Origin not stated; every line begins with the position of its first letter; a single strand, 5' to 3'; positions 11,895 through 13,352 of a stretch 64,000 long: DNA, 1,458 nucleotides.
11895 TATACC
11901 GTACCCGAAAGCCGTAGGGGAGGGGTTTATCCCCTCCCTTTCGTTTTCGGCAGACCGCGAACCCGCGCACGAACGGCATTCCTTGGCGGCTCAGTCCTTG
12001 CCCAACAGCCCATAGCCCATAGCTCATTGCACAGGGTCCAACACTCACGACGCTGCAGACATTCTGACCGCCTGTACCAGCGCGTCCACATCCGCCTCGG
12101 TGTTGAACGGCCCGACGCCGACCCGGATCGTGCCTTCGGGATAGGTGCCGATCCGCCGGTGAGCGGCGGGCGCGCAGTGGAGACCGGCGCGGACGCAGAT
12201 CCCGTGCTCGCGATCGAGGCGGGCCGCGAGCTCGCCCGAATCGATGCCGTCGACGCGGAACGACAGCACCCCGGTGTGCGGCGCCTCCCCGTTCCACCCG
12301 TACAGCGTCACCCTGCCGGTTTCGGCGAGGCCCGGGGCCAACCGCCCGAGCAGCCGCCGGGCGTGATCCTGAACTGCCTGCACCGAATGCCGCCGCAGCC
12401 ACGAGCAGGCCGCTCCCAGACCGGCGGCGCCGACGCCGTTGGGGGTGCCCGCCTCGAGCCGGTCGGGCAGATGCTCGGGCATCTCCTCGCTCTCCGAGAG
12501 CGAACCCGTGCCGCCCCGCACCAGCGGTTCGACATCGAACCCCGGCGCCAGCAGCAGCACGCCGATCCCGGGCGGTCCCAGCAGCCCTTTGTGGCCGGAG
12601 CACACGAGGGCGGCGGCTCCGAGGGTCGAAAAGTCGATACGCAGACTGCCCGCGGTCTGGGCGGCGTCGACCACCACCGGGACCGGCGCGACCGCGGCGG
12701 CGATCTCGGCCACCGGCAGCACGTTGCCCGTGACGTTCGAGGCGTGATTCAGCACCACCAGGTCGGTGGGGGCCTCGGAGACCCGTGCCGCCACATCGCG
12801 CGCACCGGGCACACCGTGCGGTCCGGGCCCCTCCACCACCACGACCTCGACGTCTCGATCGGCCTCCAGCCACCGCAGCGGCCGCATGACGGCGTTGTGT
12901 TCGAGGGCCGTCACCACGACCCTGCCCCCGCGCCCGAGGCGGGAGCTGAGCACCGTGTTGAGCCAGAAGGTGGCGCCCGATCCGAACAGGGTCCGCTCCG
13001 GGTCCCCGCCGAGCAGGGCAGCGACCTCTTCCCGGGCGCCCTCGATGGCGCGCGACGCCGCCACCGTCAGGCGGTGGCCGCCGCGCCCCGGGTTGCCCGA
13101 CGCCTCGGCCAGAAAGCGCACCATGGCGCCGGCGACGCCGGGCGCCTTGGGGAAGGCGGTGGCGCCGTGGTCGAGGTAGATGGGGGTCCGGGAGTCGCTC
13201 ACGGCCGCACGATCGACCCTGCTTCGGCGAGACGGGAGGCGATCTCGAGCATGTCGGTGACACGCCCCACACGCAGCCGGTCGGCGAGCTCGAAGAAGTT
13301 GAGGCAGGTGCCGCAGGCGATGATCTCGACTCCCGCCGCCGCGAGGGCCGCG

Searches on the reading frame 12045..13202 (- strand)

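Call 23: search_protein_families(library=ncbifam, proteins=[window:12045-13202:-])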
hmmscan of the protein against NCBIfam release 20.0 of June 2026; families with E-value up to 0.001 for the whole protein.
window:12045-13202:- (385 aa): 20 families
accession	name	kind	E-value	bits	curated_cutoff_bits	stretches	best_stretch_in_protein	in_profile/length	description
TIGR01977.1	am_tr_V_EF2568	hypoth_equivalog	1.6e-105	353.2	377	1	8-380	1-374/376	cysteine desulfurase family protein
NF040779.1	Sec_lyase_SclA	exception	1.2e-74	251.5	525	1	8-379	1-373/378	selenocysteine lyase SclA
TIGR01979.1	sufS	subfamily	7.8e-60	202.8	475.1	1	8-381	20-397/403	SufS family cysteine desulfurase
NF041166.1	f2_encap_cargo1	exception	5.8e-49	167.7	800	1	7-380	246-621/623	family 2A encapsulin nanocompartment cargo protein cysteine desulfurase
TIGR01976.1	am_tr_V_VC1184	hypoth_equivalog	4.5e-42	144.7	352.35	1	6-379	18-401/401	cysteine desulfurase-like protein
NF008126.0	PRK10874.1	equivalog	3e-41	141.9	607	1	7-381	20-394/401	cysteine desulfurase CsdA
TIGR03392.1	FeS_syn_CsdA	equivalog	4.4e-41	141.4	493.6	1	6-381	16-391/398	cysteine desulfurase CsdA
TIGR03402.1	FeS_nifS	equivalog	9.4e-38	130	530.75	1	8-379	1-366/379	cysteine desulfurase NifS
NF006791.0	PRK09295.1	equivalog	1.1e-34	120.3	661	1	8-379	25-398/406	cysteine desulfurase SufS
TIGR03235.1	DNA_S_dndA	equivalog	5.8e-34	117.9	480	1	9-345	1-326/353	cysteine desulfurase DndA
NF010611.0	PRK14012.1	equivalog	4.4e-26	91.8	548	1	5-381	4-377/406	IscS subfamily cysteine desulfurase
TIGR02006.1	IscS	equivalog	1.9e-25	89.7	643.2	1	5-380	2-372/402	IscS subfamily cysteine desulfurase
TIGR03403.1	nifS_epsilon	equivalog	5.5e-19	68.2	587.7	1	8-382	1-372/382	NifS family cysteine desulfurase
NF002806.0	PRK02948.1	subfamily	1.2e-15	57.4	304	1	8-226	2-220/381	IscS subfamily cysteine desulfurase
TIGR04343.1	egtE_PLP_lyase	equivalog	1.3e-15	57.1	400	1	40-337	43-331/370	ergothioneine biosynthesis PLP-dependent enzyme EgtE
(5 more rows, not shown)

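Call 24: search_protein_families(library=pfam, proteins=[window:12045-13202:-])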
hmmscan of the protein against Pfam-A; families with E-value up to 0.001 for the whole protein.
window:12045-13202:- (385 aa): 1 family
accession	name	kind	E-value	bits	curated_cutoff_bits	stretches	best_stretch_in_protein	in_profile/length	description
PF00266.25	Aminotran_5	-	2.9e-72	244.1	21.5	1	8-375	1-371/371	Aminotransferase class-V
